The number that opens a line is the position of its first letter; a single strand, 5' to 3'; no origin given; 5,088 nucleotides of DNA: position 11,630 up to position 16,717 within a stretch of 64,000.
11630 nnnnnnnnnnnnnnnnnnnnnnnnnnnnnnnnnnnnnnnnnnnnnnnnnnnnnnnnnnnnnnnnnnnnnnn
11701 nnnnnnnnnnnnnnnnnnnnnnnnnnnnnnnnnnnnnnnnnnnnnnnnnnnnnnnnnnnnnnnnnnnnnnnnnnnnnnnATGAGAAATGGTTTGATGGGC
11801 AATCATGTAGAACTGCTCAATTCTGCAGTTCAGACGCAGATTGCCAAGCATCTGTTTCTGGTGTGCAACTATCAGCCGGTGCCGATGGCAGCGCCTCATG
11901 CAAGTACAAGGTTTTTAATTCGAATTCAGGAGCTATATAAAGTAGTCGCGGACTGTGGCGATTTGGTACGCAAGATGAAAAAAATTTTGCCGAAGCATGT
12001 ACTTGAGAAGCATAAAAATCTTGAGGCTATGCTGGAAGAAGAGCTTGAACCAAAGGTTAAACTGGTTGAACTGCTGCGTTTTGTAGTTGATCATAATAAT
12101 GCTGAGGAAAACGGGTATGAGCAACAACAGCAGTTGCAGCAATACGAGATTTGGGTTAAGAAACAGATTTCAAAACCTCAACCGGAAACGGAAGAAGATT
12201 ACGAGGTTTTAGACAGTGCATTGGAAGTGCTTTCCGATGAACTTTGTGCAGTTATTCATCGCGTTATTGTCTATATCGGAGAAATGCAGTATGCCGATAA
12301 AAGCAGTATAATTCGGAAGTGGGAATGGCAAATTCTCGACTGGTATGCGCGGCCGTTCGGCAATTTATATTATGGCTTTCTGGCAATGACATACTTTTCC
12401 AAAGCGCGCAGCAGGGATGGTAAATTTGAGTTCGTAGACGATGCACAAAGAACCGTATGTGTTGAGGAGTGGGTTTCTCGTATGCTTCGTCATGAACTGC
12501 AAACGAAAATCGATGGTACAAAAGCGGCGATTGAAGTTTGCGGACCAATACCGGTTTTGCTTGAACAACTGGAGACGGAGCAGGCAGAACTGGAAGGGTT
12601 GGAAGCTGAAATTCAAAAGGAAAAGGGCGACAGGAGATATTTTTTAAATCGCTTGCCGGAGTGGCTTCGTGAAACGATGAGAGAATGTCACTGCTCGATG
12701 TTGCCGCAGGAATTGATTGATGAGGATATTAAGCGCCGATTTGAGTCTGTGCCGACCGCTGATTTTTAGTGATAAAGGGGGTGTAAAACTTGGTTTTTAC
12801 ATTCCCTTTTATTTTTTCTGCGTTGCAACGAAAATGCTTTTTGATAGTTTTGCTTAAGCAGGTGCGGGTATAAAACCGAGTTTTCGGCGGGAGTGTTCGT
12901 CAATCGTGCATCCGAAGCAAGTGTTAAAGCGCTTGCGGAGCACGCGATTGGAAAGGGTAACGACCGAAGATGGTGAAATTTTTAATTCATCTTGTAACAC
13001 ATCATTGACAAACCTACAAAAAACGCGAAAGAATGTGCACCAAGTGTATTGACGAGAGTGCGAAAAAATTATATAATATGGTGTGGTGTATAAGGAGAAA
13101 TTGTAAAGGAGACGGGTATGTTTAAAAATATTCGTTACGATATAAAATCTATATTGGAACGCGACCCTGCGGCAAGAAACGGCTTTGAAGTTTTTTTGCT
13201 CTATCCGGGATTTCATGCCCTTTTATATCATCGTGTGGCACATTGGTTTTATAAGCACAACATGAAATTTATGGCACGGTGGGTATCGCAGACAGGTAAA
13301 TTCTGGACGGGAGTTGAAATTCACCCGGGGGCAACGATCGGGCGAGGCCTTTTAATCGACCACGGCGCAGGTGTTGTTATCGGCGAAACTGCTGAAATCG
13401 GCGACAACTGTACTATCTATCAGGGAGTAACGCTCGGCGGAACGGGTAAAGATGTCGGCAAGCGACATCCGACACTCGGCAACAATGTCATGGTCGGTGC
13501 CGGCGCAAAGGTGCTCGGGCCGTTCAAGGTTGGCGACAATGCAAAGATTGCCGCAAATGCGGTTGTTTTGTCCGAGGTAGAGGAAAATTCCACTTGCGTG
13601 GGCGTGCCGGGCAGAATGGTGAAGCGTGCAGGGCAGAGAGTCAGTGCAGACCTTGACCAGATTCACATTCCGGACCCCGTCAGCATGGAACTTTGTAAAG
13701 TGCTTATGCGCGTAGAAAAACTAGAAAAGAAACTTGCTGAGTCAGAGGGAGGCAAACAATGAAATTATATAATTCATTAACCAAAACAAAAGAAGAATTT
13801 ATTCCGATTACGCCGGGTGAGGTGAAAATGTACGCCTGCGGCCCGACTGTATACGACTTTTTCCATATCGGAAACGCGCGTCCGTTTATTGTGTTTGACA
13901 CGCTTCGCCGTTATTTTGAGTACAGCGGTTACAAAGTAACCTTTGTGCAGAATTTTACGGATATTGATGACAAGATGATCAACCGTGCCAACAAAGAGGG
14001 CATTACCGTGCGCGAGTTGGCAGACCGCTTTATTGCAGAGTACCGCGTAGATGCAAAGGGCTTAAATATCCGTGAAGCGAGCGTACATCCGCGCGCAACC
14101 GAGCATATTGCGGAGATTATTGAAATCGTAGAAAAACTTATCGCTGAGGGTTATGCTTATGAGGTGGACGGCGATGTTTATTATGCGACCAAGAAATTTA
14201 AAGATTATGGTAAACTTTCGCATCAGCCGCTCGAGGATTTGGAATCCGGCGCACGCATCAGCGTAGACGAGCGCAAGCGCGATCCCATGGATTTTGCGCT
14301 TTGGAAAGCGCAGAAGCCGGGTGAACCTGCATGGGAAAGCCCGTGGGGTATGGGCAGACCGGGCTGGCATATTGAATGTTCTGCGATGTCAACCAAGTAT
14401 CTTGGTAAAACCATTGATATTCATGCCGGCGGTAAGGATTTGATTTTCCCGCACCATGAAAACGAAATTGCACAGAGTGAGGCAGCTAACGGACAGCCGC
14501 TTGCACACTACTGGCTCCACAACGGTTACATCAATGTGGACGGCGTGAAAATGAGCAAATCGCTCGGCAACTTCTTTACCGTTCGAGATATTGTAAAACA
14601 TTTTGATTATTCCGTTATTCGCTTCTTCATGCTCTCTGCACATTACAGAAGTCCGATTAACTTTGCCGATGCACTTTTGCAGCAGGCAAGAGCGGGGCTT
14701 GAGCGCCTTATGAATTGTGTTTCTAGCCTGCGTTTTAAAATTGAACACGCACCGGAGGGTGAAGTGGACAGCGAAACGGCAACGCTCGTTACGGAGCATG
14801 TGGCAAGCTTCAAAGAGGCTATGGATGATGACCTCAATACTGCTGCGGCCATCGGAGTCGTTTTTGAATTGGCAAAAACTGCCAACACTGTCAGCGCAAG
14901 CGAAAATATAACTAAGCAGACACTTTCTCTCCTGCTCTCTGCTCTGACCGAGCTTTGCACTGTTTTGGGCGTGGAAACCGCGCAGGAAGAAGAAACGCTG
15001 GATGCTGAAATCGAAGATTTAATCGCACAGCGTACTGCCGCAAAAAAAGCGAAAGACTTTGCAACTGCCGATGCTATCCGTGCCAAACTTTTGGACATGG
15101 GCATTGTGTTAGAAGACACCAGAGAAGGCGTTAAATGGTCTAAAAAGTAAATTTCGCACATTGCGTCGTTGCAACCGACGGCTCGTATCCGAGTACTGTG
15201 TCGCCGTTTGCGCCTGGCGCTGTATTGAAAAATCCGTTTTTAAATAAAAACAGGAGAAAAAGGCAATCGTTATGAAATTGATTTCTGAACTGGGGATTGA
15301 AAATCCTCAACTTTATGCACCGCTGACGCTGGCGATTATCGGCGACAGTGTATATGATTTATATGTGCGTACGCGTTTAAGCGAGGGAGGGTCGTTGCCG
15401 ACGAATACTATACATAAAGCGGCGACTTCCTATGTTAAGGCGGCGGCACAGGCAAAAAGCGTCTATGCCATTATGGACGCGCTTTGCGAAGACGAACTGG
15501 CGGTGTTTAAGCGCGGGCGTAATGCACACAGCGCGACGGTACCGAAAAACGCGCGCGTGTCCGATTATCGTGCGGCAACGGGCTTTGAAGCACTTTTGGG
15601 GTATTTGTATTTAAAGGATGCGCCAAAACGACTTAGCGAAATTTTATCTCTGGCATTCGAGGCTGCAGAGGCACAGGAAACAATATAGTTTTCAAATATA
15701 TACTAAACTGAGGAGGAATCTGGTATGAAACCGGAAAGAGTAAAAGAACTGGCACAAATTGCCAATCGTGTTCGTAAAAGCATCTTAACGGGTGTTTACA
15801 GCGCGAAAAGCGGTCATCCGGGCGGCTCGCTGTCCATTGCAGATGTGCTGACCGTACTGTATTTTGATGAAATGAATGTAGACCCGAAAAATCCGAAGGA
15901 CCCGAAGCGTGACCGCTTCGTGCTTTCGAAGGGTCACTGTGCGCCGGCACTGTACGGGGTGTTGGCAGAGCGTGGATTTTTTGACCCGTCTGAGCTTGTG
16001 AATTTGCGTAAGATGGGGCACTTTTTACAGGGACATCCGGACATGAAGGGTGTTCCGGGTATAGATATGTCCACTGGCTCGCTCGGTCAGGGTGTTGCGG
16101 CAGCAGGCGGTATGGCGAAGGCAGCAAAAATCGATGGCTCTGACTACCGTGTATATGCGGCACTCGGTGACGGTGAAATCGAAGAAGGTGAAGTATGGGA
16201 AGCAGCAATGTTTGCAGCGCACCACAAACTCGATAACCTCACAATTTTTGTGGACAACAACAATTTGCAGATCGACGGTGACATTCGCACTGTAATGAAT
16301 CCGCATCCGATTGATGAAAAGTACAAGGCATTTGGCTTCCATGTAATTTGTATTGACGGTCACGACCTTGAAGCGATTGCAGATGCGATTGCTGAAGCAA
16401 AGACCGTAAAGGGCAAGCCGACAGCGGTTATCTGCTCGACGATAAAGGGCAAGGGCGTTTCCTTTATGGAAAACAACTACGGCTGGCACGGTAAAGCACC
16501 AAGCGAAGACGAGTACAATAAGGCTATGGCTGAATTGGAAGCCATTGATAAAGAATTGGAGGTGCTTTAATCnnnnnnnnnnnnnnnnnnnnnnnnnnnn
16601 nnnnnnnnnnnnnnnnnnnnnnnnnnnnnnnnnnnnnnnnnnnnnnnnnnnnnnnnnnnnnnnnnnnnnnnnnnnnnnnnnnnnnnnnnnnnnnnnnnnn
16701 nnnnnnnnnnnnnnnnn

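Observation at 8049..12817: Orphan two-gene operon: giant SIR2-like/P-loop/helical protein coupled to an unknown partner (candidate undescribed STAND/NLR-type system)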

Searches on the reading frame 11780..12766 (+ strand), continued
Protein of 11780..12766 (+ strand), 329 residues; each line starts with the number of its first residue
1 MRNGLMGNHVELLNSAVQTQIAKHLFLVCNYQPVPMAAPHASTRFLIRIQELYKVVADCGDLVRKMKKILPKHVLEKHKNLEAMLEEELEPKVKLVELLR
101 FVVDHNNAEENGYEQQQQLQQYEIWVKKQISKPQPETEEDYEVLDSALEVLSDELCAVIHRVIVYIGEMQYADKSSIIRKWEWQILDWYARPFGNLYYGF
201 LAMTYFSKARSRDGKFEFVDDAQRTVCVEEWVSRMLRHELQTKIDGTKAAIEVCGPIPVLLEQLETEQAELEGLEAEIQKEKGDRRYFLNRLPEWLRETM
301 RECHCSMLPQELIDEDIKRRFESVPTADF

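Call 88: fold_search(model_id=the predicted structure, library=viral)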
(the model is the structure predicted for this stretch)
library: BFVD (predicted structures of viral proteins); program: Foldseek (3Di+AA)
matches with E <= 10: 56; with E <= 0.001: 0
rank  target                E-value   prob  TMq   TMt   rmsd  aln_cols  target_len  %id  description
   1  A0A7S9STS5            3.3e-01  0.12  0.10  0.13  21.0       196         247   15  (no name in the UniProt tables at hand)
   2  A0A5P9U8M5            4.1e-01  0.12  0.12  0.15  26.1       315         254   11  (no name in the UniProt tables at hand)
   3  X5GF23                4.3e-01  0.11  0.14  0.08  23.0       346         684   11  p74 [Nilaparvata lugens endogenous nudivirus]
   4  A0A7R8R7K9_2          6.0e-01  0.09  0.13  0.07  28.1       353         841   13  Tape measure protein [Klebsiella phage vB_KaS-Veronica]
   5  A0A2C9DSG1            1.2e+00  0.09  0.13  0.19  22.6       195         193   16  Uncharacterized protein [Western grey kangaroopox virus]
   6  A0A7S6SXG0            1.4e+00  0.11  0.16  0.19  23.9       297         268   11  (no name in the UniProt tables at hand)
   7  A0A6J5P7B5            1.6e+00  0.05  0.10  0.14  31.1       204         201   15  Uncharacterized protein [uncultured Caudovirales phage]
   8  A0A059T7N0            1.8e+00  0.09  0.16  0.07  21.4       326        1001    5  Tail tape measure protein [Listeria phage LP-114]
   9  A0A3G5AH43            2.1e+00  0.06  0.13  0.14  22.6       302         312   13  Uncharacterized protein [Sylvanvirus sp.]
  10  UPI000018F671         2.5e+00  0.06  0.13  0.09  22.7       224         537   13  (no name look-up for this kind of identifier)
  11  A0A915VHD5            2.5e+00  0.03  0.13  0.11  25.9       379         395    9  (no name in the UniProt tables at hand)
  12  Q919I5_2              2.8e+00  0.04  0.14  0.07  27.6       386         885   13  Uncharacterized protein [Culex nigripalpus nucleopolyhedrovirus (isolate Florida/1997)]
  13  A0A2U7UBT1            3.1e+00  0.04  0.13  0.05  31.2       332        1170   14  Uncharacterized protein [Pandoravirus neocaledonia]
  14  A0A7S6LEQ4            3.3e+00  0.06  0.14  0.04  27.8       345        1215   11  (no name in the UniProt tables at hand)
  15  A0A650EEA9            3.4e+00  0.04  0.15  0.16  24.1       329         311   14  (no name in the UniProt tables at hand)
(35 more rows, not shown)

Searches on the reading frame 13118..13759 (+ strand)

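Call 18: search_protein_families(library=pfam, proteins=[window:13118-13759:+], max_evalue=0.01)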
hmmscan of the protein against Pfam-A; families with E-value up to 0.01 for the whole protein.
window:13118-13759:+ (214 aa): 4 families
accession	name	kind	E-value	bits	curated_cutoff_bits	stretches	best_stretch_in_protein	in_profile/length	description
PF00132.30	Hexapep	-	3.6e-17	61.7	27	2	117-150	1-34/36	Bacterial transferase hexapeptide (six repeats)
PF14602.12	Hexapep_2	-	7e-08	32.5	27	1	120-151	4-33/34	Hexapeptide repeat of succinyl-transferase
PF06426.19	SATase_N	-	3.9e-06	27.6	21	1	3-35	71-103/105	Serine acetyltransferase, N-terminal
PF25084.1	LbH_EIF2B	-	0.0018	18.7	54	0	85-147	21-102/105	EIF2B subunit epsilon LbH domain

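Call 19: search_protein_families(library=padloc, proteins=[window:13118-13759:+], max_evalue=0.01)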
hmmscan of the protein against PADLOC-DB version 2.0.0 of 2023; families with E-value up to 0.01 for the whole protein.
window:13118-13759:+ (214 aa): 0 families

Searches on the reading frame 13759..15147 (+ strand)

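Call 18: search_protein_families(library=pfam, proteins=[window:13759-15147:+], max_evalue=0.01)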
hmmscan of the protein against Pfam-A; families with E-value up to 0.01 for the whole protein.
window:13759-15147:+ (463 aa): 6 families
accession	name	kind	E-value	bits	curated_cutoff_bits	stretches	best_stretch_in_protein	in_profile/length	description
PF01406.26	tRNA-synt_1e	-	2e-139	464.6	27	1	15-311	3-300/301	tRNA synthetases class I (C) catalytic domain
PF09334.17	tRNA-synt_1g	-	2.2e-16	60.1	20.1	2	35-146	14-126/391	tRNA synthetases class I (M)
PF09190.17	DALR_2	-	5.1e-16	59.4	22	1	351-405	2-55/57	DALR domain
PF00133.28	tRNA-synt_1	-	1.4e-07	31.1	22.7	1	220-302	330-413/414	tRNA synthetases class I (I, L, M and V)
PF23493.1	CysS_C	-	8.9e-07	29.4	23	1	414-460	4-50/51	Cysteinyl-tRNA ligase anticodon binding domain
PF01921.24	tRNA-synt_1f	-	5.8e-06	25.9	27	1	219-302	235-320/360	tRNA synthetases class I (K)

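Call 19: search_protein_families(library=padloc, proteins=[window:13759-15147:+], max_evalue=0.01)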
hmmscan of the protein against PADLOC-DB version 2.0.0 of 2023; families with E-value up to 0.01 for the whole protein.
window:13759-15147:+ (463 aa): 0 families

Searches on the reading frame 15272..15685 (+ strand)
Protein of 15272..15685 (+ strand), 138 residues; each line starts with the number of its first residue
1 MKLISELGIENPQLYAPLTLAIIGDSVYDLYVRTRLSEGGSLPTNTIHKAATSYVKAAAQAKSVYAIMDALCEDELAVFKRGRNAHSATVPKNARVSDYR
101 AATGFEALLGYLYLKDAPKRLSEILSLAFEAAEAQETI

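Call 84: search_protein_families(library=pfam, proteins=[window:15272-15685:+], max_evalue=0.001)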
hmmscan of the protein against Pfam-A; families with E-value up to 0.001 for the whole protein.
window:15272-15685:+ (138 aa): 1 family
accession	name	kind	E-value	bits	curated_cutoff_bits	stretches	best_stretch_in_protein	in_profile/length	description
PF00636.31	Ribonuclease_3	-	1.2e-21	77.8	27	1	19-116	2-101/102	Ribonuclease III domain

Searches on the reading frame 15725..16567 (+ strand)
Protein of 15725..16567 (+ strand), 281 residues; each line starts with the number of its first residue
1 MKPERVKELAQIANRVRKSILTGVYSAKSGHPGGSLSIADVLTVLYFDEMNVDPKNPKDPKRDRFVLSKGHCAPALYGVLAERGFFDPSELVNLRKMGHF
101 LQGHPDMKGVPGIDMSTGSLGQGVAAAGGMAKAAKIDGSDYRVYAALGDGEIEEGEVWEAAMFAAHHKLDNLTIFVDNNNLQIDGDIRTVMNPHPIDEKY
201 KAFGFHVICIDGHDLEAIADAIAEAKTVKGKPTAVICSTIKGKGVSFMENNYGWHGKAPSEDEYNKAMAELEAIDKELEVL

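Call 84: search_protein_families(library=pfam, proteins=[window:15725-16567:+], max_evalue=0.001)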
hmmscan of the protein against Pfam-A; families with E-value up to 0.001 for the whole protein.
window:15725-16567:+ (281 aa): 3 families
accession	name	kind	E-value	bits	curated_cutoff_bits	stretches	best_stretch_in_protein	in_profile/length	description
PF00456.26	Transketolase_N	-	1.7e-59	202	22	1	11-268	4-272/334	Transketolase, thiamine diphosphate binding domain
PF13292.11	DXP_synthase_N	-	3.6e-14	53.1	21.2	1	6-186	15-178/274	1-deoxy-D-xylulose-5-phosphate synthase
PF00676.26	E1_dh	-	2e-09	37.3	22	1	118-227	101-209/300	Dehydrogenase E1 component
